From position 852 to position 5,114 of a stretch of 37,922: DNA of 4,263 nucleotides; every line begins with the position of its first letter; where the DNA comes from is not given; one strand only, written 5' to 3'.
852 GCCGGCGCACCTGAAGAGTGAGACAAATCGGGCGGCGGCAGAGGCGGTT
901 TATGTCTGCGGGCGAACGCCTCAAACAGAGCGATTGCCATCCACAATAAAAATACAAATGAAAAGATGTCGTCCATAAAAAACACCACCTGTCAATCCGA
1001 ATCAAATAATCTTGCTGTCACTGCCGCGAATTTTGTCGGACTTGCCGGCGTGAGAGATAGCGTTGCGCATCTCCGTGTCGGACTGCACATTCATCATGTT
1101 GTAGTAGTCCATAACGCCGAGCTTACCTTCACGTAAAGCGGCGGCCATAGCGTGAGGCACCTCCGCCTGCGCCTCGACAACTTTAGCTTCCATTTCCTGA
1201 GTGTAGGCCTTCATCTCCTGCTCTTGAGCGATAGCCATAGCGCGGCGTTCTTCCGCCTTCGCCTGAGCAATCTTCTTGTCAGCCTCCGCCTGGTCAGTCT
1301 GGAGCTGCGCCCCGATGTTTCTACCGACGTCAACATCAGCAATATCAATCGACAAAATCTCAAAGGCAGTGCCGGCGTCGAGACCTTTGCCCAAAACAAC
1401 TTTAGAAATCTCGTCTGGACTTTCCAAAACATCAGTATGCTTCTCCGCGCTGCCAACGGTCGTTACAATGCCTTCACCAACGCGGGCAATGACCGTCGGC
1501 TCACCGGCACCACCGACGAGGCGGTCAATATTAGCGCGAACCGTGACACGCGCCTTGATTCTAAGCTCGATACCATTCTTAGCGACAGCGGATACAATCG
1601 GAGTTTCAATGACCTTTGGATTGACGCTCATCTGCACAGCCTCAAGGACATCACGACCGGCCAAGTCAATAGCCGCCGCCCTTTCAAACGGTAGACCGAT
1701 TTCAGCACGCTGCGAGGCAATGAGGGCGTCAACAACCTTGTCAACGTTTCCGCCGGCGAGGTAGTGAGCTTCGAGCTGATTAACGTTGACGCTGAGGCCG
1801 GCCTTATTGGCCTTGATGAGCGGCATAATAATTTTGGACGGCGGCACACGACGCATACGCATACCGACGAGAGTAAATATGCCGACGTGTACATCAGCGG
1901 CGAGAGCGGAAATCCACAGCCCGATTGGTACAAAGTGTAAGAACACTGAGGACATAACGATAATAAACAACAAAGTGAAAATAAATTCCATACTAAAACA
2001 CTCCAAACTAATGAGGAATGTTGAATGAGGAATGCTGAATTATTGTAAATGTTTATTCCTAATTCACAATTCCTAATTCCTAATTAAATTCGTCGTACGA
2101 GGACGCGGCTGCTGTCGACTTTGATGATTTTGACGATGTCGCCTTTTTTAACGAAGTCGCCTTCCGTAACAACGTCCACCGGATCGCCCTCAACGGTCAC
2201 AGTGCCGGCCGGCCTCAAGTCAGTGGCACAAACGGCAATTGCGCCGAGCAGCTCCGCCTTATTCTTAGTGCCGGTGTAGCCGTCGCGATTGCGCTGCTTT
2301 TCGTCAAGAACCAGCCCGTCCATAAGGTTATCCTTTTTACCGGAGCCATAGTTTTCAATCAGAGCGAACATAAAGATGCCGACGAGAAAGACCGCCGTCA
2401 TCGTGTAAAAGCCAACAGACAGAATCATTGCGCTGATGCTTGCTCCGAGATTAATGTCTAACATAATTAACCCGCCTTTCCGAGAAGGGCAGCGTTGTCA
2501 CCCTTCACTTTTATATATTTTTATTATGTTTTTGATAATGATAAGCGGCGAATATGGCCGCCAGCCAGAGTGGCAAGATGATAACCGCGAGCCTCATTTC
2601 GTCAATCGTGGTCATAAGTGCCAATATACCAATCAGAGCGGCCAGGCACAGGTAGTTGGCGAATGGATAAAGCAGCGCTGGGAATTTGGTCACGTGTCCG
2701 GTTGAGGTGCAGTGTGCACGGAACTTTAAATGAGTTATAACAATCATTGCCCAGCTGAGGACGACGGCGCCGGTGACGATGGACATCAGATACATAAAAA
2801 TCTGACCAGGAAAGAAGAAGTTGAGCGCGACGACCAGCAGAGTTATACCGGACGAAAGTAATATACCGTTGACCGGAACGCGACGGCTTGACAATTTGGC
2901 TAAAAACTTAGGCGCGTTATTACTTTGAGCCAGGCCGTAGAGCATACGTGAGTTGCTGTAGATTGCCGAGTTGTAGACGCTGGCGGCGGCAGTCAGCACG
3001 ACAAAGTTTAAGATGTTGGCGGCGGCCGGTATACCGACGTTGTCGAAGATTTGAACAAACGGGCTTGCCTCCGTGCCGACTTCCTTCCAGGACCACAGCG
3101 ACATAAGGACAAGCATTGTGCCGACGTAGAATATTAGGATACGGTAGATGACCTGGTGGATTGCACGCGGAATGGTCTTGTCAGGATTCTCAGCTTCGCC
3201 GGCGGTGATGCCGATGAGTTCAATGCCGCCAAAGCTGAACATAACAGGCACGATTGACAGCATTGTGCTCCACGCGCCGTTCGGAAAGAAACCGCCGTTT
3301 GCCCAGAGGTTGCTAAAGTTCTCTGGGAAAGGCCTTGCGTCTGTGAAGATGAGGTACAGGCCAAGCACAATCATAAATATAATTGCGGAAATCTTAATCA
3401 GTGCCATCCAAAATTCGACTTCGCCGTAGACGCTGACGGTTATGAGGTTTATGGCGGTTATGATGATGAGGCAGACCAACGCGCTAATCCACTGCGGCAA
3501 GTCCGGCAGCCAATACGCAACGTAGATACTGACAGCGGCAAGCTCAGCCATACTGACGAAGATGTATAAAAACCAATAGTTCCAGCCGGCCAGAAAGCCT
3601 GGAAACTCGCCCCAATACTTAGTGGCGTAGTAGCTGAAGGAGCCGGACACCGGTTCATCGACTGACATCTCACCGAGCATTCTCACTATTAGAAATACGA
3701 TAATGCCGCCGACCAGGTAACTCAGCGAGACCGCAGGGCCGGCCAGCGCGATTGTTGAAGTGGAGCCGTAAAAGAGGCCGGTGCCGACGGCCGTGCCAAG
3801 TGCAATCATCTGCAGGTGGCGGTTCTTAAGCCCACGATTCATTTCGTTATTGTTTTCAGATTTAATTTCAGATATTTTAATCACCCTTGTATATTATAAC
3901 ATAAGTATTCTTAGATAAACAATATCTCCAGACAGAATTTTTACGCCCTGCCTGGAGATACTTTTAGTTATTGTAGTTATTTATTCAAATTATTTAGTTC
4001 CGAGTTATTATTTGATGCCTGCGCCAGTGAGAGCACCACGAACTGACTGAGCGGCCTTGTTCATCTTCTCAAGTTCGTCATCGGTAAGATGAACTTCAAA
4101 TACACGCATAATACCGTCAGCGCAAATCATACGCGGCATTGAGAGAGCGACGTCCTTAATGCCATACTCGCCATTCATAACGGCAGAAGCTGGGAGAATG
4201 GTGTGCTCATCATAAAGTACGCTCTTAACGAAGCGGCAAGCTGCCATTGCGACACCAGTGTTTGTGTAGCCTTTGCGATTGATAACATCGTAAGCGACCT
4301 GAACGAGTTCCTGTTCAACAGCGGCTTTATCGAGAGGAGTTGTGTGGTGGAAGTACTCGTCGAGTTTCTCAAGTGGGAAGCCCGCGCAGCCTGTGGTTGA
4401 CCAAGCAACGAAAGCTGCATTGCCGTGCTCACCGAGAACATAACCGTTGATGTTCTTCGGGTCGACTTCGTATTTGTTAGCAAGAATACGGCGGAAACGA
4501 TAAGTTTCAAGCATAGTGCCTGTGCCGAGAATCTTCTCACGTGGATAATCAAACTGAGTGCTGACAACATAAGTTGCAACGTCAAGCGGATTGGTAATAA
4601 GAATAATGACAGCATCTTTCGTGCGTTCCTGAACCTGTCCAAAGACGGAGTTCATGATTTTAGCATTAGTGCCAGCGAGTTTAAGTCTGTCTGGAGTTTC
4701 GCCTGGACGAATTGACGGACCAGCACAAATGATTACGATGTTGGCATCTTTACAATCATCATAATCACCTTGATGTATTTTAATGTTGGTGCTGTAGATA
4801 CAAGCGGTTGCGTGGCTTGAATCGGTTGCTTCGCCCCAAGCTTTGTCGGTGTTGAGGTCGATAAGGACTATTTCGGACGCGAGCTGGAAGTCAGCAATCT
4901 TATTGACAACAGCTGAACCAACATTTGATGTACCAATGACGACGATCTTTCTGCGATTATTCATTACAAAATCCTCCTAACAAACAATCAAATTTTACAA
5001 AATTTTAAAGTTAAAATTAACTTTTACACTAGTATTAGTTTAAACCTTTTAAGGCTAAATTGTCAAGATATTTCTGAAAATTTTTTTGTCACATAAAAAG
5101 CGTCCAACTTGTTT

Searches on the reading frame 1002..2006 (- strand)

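Call 19: search_protein_families(library=pfam, proteins=[window:1002-2006:-], max_evalue=0.00001)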
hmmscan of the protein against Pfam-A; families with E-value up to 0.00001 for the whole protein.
window:1002-2006:- (334 aa): 1 family
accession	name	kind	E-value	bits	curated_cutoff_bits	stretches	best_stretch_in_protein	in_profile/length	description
PF12127.13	FloA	-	1.4e-162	540.6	34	1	9-319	2-312/314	Flotillin-like protein FloA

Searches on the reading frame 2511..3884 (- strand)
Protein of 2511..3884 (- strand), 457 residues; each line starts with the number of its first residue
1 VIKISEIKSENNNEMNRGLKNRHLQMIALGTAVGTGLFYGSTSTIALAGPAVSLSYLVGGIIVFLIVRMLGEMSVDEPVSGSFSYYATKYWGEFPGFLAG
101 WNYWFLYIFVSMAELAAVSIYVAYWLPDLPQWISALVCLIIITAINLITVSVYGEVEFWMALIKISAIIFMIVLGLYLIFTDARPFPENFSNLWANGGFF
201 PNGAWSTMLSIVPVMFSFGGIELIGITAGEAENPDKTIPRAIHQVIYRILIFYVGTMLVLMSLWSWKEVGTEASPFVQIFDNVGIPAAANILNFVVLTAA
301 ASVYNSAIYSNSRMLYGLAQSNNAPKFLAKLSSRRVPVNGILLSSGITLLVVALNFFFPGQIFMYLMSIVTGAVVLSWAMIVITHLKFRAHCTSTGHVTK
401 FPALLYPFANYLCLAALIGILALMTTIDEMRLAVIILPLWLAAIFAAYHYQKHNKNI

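Call 19: search_protein_families(library=pfam, proteins=[window:2511-3884:-], max_evalue=0.00001)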
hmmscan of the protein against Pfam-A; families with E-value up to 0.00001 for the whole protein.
window:2511-3884:- (457 aa): 2 families
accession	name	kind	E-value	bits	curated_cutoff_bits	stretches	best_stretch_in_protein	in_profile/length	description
PF00324.27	AA_permease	-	3.4e-117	392.5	24.6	1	23-454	1-463/470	Amino acid permease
PF13520.12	AA_permease_2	-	3.1e-43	148.7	27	1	26-423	8-406/427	Amino acid permease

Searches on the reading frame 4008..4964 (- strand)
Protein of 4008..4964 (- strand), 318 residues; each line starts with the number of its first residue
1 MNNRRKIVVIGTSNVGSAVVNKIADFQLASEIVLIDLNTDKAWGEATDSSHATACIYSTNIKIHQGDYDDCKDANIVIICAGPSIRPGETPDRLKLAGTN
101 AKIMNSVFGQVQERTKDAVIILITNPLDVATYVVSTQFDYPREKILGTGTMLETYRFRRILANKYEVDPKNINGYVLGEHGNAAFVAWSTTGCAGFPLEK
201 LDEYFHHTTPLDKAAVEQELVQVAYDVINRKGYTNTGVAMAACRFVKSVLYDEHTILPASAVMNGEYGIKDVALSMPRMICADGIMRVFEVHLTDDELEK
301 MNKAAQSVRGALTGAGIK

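Call 19: search_protein_families(library=pfam, proteins=[window:4008-4964:-], max_evalue=0.00001)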
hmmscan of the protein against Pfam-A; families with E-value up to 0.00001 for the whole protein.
window:4008-4964:- (318 aa): 2 families
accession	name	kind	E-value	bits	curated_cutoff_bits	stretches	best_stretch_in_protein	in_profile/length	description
PF00056.29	Ldh_1_N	-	7.7e-32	110.7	27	1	6-147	2-141/141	lactate/malate dehydrogenase, NAD binding domain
PF02866.23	Ldh_1_C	-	9.1e-29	101.1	22.6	1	150-309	1-164/174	lactate/malate dehydrogenase, alpha/beta C-terminal domain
